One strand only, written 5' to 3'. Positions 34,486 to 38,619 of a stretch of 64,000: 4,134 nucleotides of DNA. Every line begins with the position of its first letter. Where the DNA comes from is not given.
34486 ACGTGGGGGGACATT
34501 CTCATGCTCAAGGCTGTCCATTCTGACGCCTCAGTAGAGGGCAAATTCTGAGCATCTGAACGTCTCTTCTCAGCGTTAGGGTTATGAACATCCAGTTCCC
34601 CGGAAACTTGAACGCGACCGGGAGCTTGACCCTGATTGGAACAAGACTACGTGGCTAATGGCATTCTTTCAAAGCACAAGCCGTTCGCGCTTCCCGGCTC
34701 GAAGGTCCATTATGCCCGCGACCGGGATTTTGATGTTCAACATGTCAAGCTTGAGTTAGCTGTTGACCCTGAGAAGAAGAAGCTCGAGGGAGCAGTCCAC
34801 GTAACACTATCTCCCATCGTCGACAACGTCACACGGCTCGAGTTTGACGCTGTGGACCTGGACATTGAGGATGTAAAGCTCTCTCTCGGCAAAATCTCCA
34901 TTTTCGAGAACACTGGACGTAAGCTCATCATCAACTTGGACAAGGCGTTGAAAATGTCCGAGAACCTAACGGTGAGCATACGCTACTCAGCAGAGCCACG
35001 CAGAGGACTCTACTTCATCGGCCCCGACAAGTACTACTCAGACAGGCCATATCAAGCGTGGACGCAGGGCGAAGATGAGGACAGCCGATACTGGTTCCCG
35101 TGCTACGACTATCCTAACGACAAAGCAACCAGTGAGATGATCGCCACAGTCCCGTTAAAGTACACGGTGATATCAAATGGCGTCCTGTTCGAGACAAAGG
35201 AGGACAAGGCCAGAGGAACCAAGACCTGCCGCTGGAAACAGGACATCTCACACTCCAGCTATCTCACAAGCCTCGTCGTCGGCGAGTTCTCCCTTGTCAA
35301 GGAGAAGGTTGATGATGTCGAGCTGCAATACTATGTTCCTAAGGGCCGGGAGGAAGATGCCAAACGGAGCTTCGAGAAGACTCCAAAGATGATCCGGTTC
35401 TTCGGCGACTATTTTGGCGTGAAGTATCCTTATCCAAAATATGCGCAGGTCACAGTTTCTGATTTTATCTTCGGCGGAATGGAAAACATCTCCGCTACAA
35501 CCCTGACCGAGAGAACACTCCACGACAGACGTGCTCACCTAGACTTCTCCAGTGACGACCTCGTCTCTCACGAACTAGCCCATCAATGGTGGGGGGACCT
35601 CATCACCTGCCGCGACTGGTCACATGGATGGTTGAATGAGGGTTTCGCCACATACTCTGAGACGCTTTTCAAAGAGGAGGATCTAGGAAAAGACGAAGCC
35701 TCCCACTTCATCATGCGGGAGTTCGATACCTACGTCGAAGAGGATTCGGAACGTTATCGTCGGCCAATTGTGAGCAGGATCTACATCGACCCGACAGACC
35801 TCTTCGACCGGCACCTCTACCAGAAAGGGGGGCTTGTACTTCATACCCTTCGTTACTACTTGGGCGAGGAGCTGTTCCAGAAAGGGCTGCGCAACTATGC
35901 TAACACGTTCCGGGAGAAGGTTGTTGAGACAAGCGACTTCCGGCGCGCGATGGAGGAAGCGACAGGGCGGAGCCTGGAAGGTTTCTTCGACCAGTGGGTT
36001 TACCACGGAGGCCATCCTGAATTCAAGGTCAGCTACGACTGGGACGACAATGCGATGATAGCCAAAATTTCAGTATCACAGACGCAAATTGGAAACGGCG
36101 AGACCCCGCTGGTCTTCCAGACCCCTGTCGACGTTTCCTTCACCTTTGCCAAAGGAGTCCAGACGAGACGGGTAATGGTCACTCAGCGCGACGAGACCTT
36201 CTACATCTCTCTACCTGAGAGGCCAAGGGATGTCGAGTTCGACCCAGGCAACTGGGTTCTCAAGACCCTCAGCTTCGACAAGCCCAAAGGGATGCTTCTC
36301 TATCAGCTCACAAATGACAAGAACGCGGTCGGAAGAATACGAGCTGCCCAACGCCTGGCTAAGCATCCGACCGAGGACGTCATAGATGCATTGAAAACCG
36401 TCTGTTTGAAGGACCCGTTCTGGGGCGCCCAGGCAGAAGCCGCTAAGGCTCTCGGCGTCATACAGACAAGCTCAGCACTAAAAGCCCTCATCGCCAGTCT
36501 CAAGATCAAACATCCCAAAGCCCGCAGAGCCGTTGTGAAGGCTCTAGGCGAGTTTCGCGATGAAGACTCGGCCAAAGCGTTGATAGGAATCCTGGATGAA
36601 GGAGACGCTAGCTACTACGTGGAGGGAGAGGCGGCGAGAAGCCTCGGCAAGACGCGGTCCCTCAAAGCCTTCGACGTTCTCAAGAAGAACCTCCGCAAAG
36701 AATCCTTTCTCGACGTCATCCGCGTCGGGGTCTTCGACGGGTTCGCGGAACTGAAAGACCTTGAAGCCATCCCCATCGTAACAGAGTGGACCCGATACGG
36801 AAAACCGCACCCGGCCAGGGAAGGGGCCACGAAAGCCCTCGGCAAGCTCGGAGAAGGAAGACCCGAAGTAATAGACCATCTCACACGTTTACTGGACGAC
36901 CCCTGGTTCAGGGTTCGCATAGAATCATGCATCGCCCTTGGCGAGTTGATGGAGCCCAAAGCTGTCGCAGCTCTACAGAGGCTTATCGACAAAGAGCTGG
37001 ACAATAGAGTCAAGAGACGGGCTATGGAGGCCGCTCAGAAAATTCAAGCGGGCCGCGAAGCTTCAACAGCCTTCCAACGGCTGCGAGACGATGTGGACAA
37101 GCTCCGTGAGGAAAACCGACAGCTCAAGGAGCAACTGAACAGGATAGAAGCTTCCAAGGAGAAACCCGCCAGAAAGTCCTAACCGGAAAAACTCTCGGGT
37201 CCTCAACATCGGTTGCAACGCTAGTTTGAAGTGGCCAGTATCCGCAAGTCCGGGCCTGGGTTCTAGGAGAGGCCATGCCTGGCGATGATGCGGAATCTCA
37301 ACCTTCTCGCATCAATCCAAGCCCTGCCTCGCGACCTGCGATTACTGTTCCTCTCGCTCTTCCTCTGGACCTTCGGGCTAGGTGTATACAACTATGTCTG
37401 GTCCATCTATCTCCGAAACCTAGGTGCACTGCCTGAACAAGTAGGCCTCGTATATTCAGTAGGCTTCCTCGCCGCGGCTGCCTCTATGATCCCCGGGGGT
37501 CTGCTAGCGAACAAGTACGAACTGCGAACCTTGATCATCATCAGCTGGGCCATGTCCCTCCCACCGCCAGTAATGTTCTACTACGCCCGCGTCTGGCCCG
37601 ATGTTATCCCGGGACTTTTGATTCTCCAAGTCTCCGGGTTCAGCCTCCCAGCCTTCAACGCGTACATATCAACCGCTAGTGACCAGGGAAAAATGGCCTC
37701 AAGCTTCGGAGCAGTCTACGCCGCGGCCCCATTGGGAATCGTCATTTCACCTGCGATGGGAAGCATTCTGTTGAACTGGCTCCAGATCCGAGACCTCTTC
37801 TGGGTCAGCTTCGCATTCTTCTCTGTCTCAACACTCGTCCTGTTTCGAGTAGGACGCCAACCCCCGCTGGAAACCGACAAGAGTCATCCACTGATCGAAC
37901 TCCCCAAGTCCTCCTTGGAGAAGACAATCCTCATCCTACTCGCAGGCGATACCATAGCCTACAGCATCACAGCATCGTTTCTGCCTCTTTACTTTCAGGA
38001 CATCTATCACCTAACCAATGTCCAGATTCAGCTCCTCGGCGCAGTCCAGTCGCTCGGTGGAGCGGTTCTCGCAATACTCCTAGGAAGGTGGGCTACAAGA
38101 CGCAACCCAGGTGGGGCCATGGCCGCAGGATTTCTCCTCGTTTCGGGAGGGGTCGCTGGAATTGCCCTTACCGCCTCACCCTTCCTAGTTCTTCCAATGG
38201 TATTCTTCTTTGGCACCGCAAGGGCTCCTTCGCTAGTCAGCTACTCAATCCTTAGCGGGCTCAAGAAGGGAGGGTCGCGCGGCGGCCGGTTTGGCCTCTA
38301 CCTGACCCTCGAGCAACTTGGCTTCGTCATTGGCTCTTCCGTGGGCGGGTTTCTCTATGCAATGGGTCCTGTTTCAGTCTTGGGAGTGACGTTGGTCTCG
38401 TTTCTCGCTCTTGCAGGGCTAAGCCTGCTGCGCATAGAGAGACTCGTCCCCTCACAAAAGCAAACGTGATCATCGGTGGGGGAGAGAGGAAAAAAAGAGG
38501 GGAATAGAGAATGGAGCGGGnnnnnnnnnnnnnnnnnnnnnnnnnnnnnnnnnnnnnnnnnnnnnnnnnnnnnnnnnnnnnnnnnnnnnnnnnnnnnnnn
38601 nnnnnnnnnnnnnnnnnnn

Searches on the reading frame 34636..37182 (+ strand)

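Call 30: search_protein_families(library=pfam, proteins=[window:34636-37182:+], max_evalue=0.001)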
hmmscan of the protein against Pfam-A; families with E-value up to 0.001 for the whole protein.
window:34636-37182:+ (848 aa): 6 families
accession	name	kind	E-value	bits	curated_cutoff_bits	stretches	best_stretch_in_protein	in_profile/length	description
PF01433.26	Peptidase_M1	-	2.3e-54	184.7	27.7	1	245-454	2-218/218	Peptidase family M1 domain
PF13646.12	HEAT_2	-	1.7e-32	112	27.7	4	626-691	13-76/88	HEAT repeats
PF17900.6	Peptidase_M1_N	-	1e-27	97.9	25.8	1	36-210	4-186/186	Peptidase M1 N-terminal domain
PF03130.22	HEAT_PBS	-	2.8e-15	55.5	20.9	0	728-755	2-27/27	PBS lyase HEAT-like repeat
PF02985.28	HEAT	-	1e-06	28.8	23.5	0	745-773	1-29/31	HEAT repeat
PF13513.12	HEAT_EZ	-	1.2e-05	26.1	27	0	727-771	3-55/55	HEAT-like repeat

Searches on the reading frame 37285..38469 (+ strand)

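Call 30: search_protein_families(library=pfam, proteins=[window:37285-38469:+], max_evalue=0.001)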
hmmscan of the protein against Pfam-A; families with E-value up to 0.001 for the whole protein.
window:37285-38469:+ (394 aa): 1 family
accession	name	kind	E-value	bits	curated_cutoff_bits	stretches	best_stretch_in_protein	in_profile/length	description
PF07690.21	MFS_1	-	2e-34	119.5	33.4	2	21-316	1-311/347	Major Facilitator Superfamily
